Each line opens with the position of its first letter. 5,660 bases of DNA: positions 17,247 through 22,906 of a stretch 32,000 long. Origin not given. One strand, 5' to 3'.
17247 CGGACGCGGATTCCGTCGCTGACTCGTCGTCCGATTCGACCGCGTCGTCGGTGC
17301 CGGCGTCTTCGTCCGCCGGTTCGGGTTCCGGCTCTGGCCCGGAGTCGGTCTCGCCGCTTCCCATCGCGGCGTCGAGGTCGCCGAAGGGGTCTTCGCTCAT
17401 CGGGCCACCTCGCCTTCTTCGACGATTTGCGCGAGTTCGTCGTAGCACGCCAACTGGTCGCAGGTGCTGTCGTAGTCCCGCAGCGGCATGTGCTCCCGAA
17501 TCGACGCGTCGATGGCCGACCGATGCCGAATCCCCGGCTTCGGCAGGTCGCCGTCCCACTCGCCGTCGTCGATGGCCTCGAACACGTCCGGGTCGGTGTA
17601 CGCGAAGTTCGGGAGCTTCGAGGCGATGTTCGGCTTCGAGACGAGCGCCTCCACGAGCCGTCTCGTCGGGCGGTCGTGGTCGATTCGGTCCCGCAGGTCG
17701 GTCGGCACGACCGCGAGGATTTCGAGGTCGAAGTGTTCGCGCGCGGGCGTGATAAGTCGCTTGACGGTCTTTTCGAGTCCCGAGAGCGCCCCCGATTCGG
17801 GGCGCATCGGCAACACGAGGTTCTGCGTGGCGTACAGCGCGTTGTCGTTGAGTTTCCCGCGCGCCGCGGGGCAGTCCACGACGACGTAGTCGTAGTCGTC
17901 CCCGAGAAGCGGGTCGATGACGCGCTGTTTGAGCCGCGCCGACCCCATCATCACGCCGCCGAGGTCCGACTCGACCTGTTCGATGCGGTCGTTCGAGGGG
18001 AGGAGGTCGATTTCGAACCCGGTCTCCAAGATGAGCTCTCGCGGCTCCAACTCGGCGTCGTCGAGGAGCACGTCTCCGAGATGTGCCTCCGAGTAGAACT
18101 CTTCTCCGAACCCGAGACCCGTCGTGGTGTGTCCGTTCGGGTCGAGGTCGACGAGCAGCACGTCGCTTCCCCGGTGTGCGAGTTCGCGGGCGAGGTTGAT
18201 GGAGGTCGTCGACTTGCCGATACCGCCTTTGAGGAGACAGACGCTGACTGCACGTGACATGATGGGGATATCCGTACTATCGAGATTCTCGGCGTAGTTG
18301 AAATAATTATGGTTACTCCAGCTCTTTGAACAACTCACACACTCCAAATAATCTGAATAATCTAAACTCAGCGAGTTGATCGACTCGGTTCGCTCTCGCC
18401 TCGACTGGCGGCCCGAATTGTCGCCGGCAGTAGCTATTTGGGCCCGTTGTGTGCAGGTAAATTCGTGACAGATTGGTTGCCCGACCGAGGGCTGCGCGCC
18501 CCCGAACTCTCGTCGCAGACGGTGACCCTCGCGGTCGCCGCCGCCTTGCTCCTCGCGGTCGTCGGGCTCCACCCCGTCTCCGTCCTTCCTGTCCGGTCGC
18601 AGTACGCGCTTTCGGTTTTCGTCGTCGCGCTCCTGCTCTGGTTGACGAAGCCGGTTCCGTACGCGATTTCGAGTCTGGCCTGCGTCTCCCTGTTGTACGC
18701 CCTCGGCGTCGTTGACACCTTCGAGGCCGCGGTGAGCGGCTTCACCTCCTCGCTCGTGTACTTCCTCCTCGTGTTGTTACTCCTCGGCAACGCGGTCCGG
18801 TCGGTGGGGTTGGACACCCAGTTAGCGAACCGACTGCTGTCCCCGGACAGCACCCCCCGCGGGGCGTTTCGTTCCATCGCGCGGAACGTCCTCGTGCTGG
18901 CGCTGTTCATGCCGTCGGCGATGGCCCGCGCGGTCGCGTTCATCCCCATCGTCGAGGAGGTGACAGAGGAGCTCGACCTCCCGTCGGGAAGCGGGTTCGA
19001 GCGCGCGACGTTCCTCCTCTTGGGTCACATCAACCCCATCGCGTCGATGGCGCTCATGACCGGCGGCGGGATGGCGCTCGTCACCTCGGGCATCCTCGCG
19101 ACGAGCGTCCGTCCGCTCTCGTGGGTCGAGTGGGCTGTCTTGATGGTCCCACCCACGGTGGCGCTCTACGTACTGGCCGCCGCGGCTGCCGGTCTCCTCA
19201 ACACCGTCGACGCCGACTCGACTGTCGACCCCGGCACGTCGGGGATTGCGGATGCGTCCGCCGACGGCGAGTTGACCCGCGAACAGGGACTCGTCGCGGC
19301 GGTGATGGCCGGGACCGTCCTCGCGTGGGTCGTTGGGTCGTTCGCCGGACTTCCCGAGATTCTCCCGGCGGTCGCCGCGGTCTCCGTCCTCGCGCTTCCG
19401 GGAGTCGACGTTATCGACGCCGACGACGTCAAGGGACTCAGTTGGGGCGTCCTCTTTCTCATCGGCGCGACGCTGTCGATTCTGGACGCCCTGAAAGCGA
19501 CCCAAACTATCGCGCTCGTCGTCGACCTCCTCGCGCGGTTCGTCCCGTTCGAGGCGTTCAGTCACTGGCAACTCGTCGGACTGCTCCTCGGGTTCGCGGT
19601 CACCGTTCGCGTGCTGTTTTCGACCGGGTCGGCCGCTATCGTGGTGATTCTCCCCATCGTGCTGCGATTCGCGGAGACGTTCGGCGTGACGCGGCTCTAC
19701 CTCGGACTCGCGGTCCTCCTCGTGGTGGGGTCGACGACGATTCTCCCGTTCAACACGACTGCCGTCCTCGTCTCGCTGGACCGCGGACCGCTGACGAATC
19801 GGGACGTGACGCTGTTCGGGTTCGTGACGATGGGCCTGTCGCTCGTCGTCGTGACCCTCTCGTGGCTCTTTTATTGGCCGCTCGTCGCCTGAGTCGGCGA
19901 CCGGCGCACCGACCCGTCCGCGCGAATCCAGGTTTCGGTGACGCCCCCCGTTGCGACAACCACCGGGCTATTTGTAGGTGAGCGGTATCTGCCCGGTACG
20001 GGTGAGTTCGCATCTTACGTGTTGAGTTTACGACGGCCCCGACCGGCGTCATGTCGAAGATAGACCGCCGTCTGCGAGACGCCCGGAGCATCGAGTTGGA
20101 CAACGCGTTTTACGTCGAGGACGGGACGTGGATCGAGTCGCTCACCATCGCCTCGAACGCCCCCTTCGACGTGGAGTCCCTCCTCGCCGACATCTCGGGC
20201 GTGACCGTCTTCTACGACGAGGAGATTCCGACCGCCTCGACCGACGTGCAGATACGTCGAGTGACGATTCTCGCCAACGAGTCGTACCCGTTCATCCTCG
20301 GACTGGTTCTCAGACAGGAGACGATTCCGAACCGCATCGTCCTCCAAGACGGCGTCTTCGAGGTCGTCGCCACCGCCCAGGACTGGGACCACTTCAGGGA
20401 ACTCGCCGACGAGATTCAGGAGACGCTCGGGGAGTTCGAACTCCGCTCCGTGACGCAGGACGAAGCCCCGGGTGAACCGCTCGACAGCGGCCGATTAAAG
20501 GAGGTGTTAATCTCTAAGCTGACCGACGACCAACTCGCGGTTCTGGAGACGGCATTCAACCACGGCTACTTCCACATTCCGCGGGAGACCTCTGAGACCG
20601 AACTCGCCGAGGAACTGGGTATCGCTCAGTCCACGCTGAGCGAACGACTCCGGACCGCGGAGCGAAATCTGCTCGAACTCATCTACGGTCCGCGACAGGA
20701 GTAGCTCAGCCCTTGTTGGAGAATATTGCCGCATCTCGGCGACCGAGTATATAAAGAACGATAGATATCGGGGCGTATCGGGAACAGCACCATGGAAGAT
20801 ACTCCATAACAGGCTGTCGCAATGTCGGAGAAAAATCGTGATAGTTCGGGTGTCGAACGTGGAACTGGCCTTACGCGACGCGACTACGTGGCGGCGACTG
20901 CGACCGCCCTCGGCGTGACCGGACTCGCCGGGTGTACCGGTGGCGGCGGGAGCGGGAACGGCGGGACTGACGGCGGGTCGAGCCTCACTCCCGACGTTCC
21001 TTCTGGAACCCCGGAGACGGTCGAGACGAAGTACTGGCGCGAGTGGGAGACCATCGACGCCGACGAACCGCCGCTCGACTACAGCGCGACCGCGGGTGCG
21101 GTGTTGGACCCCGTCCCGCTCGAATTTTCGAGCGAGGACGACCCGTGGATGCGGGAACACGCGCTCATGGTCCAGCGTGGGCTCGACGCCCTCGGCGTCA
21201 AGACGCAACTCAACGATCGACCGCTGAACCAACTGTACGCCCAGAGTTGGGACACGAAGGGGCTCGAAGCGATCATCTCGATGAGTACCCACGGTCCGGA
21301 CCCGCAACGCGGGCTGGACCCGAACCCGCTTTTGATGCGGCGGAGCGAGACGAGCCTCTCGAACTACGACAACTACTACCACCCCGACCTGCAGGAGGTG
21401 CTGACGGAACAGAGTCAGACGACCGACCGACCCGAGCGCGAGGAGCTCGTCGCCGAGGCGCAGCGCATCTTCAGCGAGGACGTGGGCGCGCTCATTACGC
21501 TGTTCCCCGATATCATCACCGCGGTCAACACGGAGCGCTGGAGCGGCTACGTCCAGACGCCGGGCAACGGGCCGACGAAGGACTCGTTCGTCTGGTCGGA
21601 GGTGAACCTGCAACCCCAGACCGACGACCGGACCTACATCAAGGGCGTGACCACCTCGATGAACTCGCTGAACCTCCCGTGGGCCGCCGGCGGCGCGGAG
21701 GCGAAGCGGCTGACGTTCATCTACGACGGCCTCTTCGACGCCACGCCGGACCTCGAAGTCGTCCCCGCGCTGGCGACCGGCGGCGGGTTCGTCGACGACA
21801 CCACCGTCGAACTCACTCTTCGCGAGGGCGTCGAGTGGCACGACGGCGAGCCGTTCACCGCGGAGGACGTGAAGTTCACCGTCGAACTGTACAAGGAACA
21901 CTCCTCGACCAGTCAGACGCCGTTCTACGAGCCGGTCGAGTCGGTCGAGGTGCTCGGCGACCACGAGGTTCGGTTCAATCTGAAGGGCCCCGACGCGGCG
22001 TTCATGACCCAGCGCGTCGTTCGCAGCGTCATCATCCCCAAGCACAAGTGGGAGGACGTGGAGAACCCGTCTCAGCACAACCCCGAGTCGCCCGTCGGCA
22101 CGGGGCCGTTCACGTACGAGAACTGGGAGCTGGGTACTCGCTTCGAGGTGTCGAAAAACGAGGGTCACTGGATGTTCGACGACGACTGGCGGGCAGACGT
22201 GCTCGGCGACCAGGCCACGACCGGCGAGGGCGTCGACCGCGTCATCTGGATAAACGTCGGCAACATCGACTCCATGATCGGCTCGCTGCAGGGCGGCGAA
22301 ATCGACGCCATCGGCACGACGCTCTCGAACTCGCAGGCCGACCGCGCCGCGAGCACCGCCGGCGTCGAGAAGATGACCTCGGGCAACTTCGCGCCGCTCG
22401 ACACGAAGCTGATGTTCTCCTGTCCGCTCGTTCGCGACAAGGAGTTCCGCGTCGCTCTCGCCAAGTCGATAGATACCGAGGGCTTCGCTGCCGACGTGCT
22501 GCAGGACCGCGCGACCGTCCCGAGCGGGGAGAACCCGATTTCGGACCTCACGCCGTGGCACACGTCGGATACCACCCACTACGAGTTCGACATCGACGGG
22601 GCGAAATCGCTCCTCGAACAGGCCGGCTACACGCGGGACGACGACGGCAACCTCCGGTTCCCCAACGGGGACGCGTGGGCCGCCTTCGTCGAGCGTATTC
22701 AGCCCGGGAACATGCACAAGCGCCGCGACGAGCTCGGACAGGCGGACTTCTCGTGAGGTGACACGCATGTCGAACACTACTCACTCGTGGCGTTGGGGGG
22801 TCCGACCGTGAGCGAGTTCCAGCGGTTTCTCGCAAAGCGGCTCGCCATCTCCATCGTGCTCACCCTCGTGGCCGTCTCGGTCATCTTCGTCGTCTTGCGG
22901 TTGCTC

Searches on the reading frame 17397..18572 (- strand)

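Call 5: search_protein_families(library=pfam, proteins=[window:17397-18572:-])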
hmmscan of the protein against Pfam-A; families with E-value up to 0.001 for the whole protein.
window:17397-18572:- (391 aa): 7 families
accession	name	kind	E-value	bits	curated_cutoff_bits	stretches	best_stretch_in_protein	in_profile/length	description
PF13614.12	AAA_31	-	6.5e-32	111.3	27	1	107-272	2-163/177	AAA domain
PF01656.29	CbiA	-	3.8e-13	49.9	25.4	1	110-298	2-88/125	CobQ/CobB/MinD/ParA nucleotide binding domain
PF10609.15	ParA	-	4.9e-08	33.1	27.1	1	108-149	5-46/246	NUBPL iron-transfer P-loop NTPase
PF06564.18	CBP_BcsQ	-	1.1e-07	32.1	21.3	1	113-262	8-151/234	Cellulose biosynthesis protein BcsQ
PF00142.24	Fer4_NifH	-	2.9e-07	30.7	25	1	115-151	8-44/271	4Fe-4S iron sulfur cluster binding proteins, NifH/frxC family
PF09140.17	MipZ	-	9.9e-07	28.8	20.7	1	113-149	7-43/262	ATPase MipZ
PF02374.21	ArsA_ATPase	-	4.3e-05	23.3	24.3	1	115-146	9-40/305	Anion-transporting ATPase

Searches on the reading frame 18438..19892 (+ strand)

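Call 5: search_protein_families(library=pfam, proteins=[window:18438-19892:+])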
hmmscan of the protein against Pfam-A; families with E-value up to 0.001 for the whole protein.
window:18438-19892:+ (484 aa): 2 families
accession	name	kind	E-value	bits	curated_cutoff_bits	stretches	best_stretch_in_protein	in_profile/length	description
PF00939.25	Na_sulph_symp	-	2.8e-32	112.8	27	1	33-483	8-469/472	Sodium:sulfate symporter transmembrane region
PF03600.22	CitMHS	-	1.4e-13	51.1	31.9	1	66-388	2-293/336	Citrate transporter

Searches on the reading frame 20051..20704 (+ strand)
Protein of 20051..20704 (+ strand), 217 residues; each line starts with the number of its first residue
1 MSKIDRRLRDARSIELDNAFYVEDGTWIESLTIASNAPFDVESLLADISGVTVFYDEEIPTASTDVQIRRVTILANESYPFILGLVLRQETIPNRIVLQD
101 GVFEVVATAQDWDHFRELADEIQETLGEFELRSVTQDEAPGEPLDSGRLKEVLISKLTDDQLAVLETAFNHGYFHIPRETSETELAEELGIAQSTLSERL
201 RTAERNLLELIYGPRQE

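Call 5: search_protein_families(library=pfam, proteins=[window:20051-20704:+])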
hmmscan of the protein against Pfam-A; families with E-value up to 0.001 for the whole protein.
window:20051-20704:+ (217 aa): 2 families
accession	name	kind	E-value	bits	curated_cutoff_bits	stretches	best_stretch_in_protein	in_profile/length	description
PF04967.18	HTH_10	-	2.3e-18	66.2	23.1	1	157-209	1-53/53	HTH DNA binding domain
PF15915.11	BAT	-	2.4e-05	24.6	25.8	1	12-141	26-148/156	GAF and HTH_10 associated domain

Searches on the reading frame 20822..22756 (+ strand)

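Call 5: search_protein_families(library=pfam, proteins=[window:20822-22756:+])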
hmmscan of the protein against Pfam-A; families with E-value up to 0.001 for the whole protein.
window:20822-22756:+ (644 aa): 1 family
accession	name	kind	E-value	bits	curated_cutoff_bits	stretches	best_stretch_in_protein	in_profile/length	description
PF00496.27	SBP_bac_5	-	3.8e-53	181.4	32.4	1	312-612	1-287/368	Bacterial extracellular solute-binding proteins, family 5 Middle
